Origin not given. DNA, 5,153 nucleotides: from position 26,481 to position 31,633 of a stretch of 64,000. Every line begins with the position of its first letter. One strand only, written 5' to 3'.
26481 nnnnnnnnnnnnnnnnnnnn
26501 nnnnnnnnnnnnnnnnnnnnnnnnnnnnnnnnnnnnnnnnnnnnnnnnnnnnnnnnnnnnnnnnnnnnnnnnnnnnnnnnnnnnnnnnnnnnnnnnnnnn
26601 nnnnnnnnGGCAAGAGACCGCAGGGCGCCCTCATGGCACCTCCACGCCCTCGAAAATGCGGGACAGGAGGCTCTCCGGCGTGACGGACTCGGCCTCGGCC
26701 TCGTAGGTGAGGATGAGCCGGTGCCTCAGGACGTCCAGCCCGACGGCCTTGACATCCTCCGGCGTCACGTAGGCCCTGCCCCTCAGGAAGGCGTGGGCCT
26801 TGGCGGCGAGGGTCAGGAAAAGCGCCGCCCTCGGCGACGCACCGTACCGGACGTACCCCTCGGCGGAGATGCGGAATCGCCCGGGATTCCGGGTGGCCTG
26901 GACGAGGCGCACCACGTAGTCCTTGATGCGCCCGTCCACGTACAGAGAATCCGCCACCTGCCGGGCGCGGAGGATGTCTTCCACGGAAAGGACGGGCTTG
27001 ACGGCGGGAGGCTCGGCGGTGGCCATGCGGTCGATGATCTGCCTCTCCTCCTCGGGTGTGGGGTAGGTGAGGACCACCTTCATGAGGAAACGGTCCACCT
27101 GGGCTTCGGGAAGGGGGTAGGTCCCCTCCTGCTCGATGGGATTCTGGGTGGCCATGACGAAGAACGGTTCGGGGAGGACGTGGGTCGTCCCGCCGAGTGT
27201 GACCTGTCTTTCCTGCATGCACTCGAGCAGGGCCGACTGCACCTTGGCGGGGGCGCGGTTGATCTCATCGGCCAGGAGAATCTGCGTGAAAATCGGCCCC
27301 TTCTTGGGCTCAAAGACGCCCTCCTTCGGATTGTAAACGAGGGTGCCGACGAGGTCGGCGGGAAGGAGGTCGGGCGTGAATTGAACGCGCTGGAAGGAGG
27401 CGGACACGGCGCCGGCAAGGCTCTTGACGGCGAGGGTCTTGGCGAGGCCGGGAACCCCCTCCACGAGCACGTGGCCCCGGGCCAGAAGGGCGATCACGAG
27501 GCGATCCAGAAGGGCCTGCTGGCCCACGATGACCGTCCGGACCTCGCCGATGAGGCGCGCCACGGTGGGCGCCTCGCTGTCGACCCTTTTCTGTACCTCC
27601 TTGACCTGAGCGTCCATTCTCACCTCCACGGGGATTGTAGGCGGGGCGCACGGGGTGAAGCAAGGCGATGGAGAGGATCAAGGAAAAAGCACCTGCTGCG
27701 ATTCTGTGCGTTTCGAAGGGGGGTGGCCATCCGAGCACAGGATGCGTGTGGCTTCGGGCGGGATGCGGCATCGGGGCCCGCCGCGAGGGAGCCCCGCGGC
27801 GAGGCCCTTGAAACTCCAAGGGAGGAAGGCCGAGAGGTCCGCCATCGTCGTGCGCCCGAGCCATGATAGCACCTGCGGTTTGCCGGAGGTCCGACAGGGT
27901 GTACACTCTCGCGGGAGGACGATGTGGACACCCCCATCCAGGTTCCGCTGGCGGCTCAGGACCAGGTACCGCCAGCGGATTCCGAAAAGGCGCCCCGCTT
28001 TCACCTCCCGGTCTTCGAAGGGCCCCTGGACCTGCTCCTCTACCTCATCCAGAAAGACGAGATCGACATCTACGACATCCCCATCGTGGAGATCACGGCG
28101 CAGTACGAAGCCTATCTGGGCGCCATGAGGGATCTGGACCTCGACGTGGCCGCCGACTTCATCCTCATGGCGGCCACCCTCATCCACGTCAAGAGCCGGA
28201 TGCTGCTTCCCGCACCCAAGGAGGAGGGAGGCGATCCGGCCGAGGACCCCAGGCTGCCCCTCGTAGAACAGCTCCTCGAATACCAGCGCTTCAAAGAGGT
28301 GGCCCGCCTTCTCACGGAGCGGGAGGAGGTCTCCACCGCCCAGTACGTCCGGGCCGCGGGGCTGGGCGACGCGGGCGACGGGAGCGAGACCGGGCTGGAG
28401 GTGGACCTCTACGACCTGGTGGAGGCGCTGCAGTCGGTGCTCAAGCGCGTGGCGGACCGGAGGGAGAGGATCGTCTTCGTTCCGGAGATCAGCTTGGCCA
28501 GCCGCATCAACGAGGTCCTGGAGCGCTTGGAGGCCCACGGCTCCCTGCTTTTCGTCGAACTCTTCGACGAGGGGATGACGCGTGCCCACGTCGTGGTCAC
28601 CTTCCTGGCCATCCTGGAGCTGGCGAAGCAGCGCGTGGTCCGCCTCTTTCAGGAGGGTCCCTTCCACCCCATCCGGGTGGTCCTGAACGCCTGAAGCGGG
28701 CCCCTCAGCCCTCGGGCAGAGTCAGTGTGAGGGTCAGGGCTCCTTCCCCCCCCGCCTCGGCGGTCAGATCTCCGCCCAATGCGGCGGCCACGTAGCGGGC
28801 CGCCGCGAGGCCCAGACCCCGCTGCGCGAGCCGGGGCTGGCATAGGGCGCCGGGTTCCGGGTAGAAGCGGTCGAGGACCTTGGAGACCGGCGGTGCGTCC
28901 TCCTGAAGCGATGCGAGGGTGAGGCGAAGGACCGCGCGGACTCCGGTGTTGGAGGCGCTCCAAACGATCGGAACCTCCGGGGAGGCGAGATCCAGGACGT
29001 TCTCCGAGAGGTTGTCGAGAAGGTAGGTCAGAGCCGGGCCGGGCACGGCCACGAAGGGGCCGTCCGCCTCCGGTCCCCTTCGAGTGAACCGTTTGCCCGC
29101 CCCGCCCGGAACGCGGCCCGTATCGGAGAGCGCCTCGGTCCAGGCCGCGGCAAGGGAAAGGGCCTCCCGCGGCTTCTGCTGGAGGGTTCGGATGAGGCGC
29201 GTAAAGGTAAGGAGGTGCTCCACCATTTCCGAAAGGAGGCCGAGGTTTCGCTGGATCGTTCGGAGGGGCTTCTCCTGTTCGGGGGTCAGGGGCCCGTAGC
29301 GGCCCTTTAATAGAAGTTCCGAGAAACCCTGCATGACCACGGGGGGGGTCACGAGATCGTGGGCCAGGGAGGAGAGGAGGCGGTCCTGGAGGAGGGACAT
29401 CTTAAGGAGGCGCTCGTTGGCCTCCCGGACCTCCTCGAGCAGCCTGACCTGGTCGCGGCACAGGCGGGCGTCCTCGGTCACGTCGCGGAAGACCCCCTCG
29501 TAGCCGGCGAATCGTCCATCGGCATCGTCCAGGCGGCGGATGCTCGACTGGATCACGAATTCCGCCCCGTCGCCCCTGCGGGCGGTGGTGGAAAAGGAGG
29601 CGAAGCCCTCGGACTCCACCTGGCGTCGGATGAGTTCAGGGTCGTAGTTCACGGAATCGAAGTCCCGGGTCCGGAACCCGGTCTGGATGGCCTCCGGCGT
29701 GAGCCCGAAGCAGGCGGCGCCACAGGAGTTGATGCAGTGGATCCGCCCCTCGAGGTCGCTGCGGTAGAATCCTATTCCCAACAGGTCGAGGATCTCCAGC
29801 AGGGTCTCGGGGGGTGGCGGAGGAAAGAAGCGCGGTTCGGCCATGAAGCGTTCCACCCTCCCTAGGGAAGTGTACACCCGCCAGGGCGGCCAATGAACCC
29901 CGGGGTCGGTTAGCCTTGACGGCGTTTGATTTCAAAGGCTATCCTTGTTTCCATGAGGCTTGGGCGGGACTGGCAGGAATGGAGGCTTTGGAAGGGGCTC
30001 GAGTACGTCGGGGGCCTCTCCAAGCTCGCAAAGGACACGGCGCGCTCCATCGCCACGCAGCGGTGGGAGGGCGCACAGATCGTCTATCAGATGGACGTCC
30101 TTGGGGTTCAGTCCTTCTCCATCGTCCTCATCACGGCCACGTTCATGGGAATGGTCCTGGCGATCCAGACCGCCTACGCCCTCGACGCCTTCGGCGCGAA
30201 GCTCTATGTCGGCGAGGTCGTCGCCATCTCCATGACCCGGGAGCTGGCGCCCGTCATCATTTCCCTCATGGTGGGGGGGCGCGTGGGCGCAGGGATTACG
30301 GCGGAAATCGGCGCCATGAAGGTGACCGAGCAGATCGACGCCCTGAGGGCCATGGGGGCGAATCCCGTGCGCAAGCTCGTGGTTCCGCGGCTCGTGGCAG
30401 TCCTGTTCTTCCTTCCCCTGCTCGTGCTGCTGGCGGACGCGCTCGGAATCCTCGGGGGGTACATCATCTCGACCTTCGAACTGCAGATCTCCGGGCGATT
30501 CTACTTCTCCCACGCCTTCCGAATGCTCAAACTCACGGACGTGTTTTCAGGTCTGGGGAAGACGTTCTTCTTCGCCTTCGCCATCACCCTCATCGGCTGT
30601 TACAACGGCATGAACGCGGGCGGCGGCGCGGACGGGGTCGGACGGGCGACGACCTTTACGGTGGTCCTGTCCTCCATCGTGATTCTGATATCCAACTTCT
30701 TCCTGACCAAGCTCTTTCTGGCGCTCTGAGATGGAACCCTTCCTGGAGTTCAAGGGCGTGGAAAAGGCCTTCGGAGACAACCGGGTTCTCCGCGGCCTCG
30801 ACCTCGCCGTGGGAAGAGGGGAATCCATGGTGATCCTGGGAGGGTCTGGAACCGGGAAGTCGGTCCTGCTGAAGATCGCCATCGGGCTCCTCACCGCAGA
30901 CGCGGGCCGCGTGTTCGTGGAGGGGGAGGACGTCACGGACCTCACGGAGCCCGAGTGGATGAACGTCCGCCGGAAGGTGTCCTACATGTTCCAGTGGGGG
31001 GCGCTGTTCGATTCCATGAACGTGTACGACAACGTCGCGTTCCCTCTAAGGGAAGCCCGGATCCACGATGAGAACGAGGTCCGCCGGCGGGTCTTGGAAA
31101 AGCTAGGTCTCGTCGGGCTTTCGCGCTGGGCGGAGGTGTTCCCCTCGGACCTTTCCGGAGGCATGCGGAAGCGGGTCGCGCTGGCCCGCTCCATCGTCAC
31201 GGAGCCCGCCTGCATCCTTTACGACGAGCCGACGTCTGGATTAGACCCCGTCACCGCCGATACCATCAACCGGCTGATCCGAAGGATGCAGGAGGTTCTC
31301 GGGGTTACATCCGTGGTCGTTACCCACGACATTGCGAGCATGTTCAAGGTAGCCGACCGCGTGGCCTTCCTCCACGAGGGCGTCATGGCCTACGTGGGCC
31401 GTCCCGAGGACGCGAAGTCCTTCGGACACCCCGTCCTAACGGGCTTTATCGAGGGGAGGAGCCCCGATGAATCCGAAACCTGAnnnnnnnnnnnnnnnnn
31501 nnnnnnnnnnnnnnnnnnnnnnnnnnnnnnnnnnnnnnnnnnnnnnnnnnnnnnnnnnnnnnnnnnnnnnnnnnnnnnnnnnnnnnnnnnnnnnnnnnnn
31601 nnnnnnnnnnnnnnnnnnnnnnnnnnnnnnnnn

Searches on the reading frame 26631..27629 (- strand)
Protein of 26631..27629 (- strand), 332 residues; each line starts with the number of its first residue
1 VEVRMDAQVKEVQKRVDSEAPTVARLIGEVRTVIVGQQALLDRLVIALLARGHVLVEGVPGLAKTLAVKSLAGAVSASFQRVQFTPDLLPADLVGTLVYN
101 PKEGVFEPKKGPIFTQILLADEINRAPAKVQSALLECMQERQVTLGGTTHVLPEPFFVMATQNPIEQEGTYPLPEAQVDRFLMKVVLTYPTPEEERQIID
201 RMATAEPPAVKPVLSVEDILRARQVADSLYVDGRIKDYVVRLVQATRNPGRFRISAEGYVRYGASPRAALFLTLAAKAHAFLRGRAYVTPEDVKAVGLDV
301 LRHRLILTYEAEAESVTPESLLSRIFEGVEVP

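Call 54: search_protein_families(library=pfam, proteins=[window:26631-27629:-], max_evalue=0.00001)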
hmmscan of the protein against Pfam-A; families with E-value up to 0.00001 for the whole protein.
window:26631-27629:- (332 aa): 4 families
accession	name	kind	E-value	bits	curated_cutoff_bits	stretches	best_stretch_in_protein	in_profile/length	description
PF07726.17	AAA_3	-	1.7e-64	216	27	1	53-183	1-131/131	ATPase family associated with various cellular activities (AAA)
PF17863.7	AAA_lid_2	-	3.1e-23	81.7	22.7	1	257-325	6-74/74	AAA lid domain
PF20030.5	bpMoxR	-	3.8e-14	52.7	27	1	26-193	6-172/205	MoxR domain in the MoxR-vWA-beta-propeller ternary systems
PF07728.20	AAA_5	-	5e-14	52.9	22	1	53-181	1-139/139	AAA domain (dynein-related subfamily)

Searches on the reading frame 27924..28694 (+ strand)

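Call 54: search_protein_families(library=pfam, proteins=[window:27924-28694:+], max_evalue=0.00001)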
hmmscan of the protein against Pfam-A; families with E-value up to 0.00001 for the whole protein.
window:27924-28694:+ (256 aa): 1 family
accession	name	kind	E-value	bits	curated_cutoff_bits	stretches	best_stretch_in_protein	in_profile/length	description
PF02616.19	SMC_ScpA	-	6.5e-41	141.3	24.6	1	41-253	1-230/232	Segregation and condensation protein ScpA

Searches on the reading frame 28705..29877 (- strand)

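Call 54: search_protein_families(library=pfam, proteins=[window:28705-29877:-], max_evalue=0.00001)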
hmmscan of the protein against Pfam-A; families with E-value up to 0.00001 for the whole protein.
window:28705-29877:- (390 aa): 2 families
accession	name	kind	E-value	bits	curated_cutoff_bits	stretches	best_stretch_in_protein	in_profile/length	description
PF00512.31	HisKA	-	4.6e-09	36.6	26.9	1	164-228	2-63/66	His Kinase A (phospho-acceptor) domain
PF08448.16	PAS_4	-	6.8e-06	26.7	23.1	0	35-137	6-109/110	PAS fold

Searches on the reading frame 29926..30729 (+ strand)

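Call 54: search_protein_families(library=pfam, proteins=[window:29926-30729:+], max_evalue=0.00001)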
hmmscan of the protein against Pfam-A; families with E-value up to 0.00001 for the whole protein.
window:29926-30729:+ (267 aa): 1 family
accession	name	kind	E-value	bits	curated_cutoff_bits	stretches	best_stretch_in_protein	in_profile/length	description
PF02405.21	MlaE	-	3.5e-77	259.2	22.5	1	52-262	1-211/212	Permease MlaE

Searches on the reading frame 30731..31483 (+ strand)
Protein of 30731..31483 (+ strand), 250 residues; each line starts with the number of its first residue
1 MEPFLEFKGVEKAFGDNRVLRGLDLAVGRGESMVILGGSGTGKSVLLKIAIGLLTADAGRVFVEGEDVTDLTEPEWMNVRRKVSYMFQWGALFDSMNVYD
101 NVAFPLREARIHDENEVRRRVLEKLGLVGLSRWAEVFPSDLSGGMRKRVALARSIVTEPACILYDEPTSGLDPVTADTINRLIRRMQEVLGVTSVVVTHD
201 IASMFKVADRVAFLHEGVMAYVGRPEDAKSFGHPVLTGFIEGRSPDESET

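Call 54: search_protein_families(library=pfam, proteins=[window:30731-31483:+], max_evalue=0.00001)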
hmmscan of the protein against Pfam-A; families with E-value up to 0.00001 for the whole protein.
window:30731-31483:+ (250 aa): 1 family
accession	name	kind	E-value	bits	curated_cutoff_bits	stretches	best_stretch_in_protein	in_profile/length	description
PF00005.33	ABC_tran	-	7.6e-29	101.5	25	1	20-169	1-137/137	ABC transporter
